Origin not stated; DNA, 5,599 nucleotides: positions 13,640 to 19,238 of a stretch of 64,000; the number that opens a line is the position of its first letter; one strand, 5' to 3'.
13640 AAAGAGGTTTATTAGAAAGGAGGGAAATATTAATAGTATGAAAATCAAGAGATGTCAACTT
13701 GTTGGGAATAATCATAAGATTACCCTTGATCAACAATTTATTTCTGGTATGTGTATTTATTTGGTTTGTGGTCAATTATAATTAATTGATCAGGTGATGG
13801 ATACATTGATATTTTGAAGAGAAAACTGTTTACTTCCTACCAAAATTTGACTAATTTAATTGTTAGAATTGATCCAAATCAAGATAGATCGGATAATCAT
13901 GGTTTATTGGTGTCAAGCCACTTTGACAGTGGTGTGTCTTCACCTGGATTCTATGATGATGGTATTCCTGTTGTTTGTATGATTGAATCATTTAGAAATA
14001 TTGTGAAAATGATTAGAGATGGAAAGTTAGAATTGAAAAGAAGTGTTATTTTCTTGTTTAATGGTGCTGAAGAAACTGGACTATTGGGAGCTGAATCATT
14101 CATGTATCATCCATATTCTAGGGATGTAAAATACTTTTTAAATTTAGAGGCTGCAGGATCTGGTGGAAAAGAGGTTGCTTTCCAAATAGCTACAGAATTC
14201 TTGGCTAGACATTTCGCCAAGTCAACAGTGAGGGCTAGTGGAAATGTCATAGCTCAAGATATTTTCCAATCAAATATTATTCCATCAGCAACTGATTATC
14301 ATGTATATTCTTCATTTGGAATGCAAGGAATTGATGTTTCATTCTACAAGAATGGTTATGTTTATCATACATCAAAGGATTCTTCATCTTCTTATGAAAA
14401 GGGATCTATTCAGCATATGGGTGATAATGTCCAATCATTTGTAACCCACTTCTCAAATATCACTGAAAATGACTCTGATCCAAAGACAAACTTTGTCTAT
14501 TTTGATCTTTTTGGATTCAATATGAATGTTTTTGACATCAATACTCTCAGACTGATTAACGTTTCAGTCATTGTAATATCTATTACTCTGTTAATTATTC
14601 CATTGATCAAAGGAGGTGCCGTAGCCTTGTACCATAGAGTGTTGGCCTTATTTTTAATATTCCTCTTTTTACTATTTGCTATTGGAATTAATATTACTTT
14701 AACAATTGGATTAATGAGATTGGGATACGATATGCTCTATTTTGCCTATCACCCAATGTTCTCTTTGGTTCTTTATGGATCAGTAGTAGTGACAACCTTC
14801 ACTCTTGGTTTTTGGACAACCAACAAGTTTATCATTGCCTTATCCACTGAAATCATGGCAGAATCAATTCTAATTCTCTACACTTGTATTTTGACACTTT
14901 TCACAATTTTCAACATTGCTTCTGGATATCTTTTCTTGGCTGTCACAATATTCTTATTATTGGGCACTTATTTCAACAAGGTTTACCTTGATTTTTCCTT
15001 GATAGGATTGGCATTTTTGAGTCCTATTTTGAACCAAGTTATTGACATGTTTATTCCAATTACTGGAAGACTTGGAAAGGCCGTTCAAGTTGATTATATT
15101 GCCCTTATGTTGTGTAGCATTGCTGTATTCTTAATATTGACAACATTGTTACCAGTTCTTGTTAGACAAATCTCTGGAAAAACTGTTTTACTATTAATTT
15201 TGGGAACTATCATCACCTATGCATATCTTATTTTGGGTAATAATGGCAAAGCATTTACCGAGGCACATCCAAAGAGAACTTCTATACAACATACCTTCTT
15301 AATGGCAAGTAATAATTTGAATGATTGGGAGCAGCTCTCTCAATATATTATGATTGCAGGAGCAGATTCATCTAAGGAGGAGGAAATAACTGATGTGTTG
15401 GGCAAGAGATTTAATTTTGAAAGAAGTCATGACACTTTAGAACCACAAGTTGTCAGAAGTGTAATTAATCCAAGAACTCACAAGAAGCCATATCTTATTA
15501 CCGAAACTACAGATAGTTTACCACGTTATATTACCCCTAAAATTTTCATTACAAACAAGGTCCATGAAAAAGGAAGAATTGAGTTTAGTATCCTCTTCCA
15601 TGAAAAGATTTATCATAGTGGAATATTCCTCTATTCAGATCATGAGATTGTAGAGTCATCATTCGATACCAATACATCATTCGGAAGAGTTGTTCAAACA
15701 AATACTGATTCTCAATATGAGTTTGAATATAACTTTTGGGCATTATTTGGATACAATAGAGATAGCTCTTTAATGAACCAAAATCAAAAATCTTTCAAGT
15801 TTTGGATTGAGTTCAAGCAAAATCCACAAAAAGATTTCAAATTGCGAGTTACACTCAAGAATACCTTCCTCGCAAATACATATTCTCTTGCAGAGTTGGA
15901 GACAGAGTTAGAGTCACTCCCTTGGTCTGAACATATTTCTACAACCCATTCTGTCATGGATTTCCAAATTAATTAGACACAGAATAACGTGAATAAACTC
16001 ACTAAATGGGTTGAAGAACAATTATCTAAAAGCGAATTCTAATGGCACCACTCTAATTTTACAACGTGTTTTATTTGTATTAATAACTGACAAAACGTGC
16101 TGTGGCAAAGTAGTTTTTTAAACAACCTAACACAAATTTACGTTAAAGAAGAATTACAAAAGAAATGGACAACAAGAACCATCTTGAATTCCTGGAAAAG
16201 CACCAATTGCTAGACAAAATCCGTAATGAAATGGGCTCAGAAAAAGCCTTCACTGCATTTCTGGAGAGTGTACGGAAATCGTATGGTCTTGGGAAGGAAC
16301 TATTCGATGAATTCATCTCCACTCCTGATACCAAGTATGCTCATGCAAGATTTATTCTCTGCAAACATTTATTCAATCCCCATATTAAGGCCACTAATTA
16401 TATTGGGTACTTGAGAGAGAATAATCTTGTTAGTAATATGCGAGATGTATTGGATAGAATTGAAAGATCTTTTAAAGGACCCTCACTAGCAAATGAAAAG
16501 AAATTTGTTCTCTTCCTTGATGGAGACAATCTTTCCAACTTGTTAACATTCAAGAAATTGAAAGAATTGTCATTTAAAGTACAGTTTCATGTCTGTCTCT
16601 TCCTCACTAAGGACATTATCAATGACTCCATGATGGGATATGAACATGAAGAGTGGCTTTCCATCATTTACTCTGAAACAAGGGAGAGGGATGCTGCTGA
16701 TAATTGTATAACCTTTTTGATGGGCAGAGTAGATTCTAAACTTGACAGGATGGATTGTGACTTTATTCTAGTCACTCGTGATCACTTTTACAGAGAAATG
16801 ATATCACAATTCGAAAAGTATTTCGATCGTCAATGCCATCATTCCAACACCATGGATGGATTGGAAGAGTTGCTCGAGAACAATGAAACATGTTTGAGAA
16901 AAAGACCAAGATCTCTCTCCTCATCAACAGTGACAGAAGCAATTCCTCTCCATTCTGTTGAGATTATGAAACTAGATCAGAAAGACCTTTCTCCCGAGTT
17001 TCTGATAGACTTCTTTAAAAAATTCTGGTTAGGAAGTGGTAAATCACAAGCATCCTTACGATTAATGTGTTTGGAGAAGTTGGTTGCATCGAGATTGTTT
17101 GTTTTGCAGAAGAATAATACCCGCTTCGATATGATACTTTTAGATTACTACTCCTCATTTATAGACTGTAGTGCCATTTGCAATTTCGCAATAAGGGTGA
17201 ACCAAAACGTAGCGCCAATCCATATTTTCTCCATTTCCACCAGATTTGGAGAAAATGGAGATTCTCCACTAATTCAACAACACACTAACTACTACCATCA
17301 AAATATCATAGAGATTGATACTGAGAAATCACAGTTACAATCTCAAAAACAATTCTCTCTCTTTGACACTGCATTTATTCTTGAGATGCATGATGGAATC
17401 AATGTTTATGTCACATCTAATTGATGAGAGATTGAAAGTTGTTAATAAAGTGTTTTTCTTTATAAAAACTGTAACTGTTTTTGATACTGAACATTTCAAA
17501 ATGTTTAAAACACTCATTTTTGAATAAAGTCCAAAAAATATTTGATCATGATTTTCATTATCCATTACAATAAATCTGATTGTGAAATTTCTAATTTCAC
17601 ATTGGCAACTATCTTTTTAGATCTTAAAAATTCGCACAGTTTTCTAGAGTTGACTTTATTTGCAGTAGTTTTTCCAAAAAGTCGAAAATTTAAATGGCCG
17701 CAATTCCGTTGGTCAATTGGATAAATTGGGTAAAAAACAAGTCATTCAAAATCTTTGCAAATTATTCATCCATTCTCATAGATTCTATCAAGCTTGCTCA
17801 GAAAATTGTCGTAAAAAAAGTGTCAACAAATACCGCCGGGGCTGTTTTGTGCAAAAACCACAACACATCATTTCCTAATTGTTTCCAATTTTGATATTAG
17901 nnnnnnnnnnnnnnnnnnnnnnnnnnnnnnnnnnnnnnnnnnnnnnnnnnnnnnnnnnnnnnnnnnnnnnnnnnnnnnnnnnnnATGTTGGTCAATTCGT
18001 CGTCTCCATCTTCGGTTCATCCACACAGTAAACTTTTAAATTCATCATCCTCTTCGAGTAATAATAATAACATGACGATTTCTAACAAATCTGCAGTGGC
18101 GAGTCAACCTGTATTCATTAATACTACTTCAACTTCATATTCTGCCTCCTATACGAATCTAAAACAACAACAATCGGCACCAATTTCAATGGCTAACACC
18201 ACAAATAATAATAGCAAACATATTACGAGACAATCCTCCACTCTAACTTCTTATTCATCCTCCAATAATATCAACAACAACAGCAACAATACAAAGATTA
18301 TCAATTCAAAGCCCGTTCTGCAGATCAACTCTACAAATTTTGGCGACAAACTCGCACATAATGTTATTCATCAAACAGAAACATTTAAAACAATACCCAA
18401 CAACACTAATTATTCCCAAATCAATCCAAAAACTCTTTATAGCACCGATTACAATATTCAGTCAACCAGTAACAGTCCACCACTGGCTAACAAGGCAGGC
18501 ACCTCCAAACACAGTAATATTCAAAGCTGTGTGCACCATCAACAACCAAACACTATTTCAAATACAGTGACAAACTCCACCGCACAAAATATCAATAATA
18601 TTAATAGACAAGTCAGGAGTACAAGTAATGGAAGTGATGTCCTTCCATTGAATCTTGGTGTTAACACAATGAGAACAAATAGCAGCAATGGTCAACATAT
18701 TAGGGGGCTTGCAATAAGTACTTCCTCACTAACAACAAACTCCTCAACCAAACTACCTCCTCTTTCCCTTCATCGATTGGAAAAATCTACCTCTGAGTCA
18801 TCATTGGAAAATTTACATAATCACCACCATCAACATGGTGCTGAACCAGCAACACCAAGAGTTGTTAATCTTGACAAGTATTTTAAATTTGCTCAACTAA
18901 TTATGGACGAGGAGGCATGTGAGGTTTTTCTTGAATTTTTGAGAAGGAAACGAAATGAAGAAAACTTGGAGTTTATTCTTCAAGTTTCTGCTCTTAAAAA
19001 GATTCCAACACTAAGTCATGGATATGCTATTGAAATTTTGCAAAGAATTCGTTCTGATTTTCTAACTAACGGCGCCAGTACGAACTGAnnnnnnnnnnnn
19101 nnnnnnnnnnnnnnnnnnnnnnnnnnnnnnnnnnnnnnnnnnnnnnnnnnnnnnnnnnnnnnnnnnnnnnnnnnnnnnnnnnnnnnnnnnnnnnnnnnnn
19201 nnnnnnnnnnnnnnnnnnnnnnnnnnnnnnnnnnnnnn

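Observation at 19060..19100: RGS-SAM signalling gene is split by a -1 frameshift inside the RGS domain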

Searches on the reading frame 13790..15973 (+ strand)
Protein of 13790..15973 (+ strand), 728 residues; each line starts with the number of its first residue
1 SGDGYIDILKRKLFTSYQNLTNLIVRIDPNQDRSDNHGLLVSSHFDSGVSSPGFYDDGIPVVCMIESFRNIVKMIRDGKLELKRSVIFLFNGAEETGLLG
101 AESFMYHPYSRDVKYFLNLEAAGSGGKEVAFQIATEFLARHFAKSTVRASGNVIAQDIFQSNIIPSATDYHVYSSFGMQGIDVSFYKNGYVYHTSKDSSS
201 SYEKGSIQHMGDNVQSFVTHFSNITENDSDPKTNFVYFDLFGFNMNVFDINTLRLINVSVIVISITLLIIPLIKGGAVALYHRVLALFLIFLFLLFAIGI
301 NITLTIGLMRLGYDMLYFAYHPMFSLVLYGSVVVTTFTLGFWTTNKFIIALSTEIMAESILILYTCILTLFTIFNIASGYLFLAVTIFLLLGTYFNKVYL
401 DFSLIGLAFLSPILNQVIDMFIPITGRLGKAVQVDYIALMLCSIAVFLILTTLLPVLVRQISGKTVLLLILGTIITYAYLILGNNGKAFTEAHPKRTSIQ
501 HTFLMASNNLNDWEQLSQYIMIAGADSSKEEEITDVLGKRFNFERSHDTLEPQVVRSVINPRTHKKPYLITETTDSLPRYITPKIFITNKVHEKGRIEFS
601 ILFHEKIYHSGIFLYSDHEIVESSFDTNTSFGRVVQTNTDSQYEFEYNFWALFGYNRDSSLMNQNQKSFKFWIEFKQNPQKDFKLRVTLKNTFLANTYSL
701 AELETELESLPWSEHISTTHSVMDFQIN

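Call 47: search_protein_families(library=pfam, proteins=[window:13790-15973:+], max_evalue=0.01)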
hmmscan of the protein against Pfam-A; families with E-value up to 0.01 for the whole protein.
window:13790-15973:+ (728 aa): 2 families
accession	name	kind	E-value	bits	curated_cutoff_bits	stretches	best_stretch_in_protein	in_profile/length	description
PF04389.22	Peptidase_M28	-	2.7e-39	135.4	21.3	1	22-217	1-192/193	Peptidase family M28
PF01546.33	Peptidase_M20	-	0.0024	18.2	24.6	1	53-195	32-128/206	Peptidase family M20/M25/M40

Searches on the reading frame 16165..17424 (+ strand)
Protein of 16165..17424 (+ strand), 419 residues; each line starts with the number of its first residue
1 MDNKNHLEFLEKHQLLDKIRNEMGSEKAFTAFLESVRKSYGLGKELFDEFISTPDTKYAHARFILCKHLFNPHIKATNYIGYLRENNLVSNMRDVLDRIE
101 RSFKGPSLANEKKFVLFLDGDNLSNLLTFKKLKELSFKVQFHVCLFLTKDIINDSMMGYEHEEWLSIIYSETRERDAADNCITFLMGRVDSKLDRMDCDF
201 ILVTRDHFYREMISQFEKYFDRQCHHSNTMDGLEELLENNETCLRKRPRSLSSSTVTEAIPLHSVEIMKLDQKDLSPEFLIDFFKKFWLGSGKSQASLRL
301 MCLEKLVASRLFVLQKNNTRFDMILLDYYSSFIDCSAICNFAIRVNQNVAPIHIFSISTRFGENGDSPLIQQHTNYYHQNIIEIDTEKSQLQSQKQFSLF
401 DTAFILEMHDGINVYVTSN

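Call 29: find_encoding_contigs(protein=window:16165-17424:+, flank=5000, max_places=10)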
Protein window:16165-17424:+ (419 aa): no gene with exactly this product is on record in the collection.

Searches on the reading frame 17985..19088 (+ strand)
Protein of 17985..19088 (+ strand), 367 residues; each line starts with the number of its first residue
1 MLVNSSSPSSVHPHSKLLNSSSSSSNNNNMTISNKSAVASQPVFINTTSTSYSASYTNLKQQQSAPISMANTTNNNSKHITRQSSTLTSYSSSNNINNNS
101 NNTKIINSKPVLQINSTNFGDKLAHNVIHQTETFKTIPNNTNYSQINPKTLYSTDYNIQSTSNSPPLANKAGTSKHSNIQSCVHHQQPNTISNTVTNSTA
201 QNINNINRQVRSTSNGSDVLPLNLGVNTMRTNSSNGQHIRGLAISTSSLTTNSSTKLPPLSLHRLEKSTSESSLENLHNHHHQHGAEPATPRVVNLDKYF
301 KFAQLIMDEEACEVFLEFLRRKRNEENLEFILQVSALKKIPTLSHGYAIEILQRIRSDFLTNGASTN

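Call 6: search_protein_families(library=pfam, proteins=[window:17985-19085:+], max_evalue=0.1)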
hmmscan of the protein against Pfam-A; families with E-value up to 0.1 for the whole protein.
seq(367 aa): 1 family
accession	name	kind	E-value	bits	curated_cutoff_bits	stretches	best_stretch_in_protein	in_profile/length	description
PF00615.24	RGS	-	5.2e-05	24.1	23.9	1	301-364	1-62/117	Regulator of G protein signaling domain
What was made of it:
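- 18879..19076 (+): RGS domain, N-terminal half (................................), read in the upstream frame. Pfam RGS model positions 1-62 (call 6).
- On RGS domain proteins (Pfam PF00615): The upstream half alone scores 24.1 bits (call 6).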

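Call 12: find_encoding_contigs(protein=window:17985-19088:+, flank=3000, max_places=10)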
Protein window:17985-19088:+ (367 aa): no gene with exactly this product is on record in the collection.

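Call 13: list_cluster_members(proteins=[P0001, window:17985-19085:+, window:19151-20485:+])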
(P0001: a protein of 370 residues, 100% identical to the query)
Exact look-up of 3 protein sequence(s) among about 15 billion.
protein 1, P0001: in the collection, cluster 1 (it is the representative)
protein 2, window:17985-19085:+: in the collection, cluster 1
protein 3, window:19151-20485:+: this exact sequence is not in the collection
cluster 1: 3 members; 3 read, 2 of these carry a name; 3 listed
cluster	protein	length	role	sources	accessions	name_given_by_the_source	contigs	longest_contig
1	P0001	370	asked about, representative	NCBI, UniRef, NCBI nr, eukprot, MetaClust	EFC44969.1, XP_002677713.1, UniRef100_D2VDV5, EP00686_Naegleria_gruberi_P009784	predicted protein [Naegleria gruberi] | Predicted protein n=1 Tax=Naegleria gruberi TaxID=5762 RepID=D2VDV5_NAEGR | uncharacterized protein NAEGRDRAFT_67055 [Naegleria gruberi]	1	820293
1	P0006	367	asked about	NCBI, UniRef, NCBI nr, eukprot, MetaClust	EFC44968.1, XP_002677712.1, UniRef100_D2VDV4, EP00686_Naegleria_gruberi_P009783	predicted protein [Naegleria gruberi] | Predicted protein n=1 Tax=Naegleria gruberi TaxID=5762 RepID=D2VDV4_NAEGR | uncharacterized protein NAEGRDRAFT_79571 [Naegleria gruberi]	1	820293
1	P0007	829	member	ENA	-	-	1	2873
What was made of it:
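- GenBank carries two gene models (call 13).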

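Call 15: find_encoding_contigs(protein=P0007, flank=3000, max_places=10)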
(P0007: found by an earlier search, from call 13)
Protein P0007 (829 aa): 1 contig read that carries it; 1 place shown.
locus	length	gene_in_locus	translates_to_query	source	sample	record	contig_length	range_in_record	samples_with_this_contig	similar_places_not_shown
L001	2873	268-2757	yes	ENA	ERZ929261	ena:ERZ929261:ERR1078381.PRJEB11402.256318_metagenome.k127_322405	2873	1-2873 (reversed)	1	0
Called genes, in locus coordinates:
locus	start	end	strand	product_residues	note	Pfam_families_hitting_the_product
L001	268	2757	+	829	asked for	PF00615:RGS, PF07647:SAM_2 (faint)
